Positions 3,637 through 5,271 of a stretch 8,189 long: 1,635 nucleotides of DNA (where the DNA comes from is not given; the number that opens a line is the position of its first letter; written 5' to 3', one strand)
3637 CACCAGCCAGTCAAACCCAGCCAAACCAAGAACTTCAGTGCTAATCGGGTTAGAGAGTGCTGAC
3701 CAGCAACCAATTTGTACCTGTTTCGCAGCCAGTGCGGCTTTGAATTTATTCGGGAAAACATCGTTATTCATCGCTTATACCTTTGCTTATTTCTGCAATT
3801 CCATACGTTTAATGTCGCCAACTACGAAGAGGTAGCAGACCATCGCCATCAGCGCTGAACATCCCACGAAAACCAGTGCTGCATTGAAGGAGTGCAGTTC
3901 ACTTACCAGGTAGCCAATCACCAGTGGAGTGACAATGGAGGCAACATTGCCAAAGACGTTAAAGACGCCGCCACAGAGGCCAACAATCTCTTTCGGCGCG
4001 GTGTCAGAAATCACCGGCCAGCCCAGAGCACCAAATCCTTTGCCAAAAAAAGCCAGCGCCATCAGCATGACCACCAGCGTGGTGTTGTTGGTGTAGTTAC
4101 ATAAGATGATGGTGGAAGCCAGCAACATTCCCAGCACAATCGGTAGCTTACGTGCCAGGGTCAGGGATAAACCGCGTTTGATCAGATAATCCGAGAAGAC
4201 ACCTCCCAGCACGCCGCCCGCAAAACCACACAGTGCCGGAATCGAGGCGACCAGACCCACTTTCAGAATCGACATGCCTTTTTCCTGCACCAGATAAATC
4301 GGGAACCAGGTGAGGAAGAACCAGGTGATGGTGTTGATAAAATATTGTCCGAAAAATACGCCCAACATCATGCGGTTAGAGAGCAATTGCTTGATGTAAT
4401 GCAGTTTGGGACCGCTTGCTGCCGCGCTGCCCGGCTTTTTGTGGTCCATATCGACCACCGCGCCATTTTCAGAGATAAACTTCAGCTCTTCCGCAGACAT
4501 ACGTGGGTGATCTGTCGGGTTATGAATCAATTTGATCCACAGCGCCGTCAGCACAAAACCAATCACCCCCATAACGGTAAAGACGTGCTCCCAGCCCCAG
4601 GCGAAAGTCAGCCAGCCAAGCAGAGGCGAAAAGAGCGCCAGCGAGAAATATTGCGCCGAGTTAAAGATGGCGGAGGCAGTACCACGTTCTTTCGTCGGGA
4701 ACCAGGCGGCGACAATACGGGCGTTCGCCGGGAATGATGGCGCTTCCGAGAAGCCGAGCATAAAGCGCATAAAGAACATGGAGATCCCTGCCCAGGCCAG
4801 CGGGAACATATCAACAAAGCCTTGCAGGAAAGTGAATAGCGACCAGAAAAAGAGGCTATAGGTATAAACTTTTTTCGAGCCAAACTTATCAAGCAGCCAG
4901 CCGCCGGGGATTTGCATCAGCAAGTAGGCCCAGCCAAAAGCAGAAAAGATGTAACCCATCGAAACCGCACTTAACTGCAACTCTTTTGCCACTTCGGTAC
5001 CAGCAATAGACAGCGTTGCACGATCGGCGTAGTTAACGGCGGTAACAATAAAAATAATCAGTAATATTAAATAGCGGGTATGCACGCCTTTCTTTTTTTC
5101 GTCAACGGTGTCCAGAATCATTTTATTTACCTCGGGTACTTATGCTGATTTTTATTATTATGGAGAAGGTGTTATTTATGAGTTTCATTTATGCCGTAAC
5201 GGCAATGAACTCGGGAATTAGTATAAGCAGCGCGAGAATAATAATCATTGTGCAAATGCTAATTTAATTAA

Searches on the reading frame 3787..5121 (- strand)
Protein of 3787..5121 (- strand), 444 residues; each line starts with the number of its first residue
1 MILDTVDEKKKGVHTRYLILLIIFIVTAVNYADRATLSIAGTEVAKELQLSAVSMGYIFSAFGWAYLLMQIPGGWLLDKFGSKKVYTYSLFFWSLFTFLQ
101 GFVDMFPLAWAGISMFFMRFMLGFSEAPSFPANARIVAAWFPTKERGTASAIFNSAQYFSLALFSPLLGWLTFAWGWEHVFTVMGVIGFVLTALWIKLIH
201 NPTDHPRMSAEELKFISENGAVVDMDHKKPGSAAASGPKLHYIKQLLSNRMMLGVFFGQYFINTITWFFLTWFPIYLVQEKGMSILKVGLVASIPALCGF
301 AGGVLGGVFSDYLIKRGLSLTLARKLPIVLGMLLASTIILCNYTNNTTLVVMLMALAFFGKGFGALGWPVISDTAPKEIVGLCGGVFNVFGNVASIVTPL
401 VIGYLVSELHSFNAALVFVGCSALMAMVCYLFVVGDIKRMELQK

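Call 19: find_related_loci(query=window:3787-5121:-, collection=genome_contigs, flank=2000)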
Query window:3787-5121:- (444 aa) in genome_contigs; peptide patterns used: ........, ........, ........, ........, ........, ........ (x = any residue, [..] = any of these).
148 stretches matched a pattern; 118 encode a relative of the query (tblastn E <= 1e-3); the best 80 are kept; 80 distinct loci.
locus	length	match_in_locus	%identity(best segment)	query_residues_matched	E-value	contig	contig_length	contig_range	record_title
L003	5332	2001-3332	100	1-444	0e+0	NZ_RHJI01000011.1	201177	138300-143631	Escherichia sp. E1V33 1V33_11_consensus, whole genome shotgun sequence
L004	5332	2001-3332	100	1-444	0e+0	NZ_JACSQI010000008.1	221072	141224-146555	Escherichia whittamii strain Sa2BVA5 NODE_8_length_221072_cov_8.905763, whole genome shotgun sequence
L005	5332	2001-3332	99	1-444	0e+0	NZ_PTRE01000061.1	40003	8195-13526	Escherichia sp. MOD1-EC7003 MOD1-EC7003_61_length_40003_cov_115, whole genome shotgun sequence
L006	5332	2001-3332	99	1-444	0e+0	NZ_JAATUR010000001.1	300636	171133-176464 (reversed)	Escherichia coli strain SCPM-O-B-8794 1length=300636, whole genome shotgun sequence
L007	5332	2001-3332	97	1-444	0e+0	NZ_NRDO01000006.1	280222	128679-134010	Citrobacter sp. NCU1 contig_6, whole genome shotgun sequence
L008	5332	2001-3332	97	1-444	0e+0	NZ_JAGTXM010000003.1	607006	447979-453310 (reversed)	Citrobacter amalonaticus strain ku-bf3 scaffold_2, whole genome shotgun sequence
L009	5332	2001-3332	97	1-444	0e+0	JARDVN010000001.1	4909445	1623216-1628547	Citrobacter amalonaticus strain AUH_CA_2023_1 contig_2, whole genome shotgun sequence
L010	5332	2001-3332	97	1-444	0e+0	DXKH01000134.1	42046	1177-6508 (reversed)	MAG TPA_asm: Citrobacter sp. isolate HRGM_Genome_0066 HRGM_Genome_0066_134, whole genome shotgun sequence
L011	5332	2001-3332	97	1-444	0e+0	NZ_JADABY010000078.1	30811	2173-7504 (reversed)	Citrobacter sp. Res13-Sevr-PEB04-36 seq_tig78, whole genome shotgun sequence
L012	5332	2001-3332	96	1-444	0e+0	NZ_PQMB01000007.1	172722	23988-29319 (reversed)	Citrobacter amalonaticus strain S646 scaffold7.1, whole genome shotgun sequence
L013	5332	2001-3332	96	1-444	0e+0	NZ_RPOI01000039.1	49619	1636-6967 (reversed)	Citrobacter youngae strain CCUG 30791 citrobacter_youngae_CCUG30791T_0000039, whole genome shotgun sequence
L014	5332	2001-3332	96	1-444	0e+0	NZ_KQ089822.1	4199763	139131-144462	Citrobacter sp. MGH106 aetzL-supercont1.1, whole genome shotgun sequence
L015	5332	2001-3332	95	1-444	0e+0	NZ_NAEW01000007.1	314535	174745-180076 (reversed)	Citrobacter braakii strain ATCC 51113 CbraakiiATCC_L001_NODE_7_length_314535__29.653, whole genome shotgun sequence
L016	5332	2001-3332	95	1-444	0e+0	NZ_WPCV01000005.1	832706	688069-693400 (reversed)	Citrobacter sp. On2M On2M_5, whole genome shotgun sequence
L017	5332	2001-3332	95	1-444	0e+0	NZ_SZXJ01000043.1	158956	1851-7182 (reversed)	Citrobacter sp. wls619 contig5, whole genome shotgun sequence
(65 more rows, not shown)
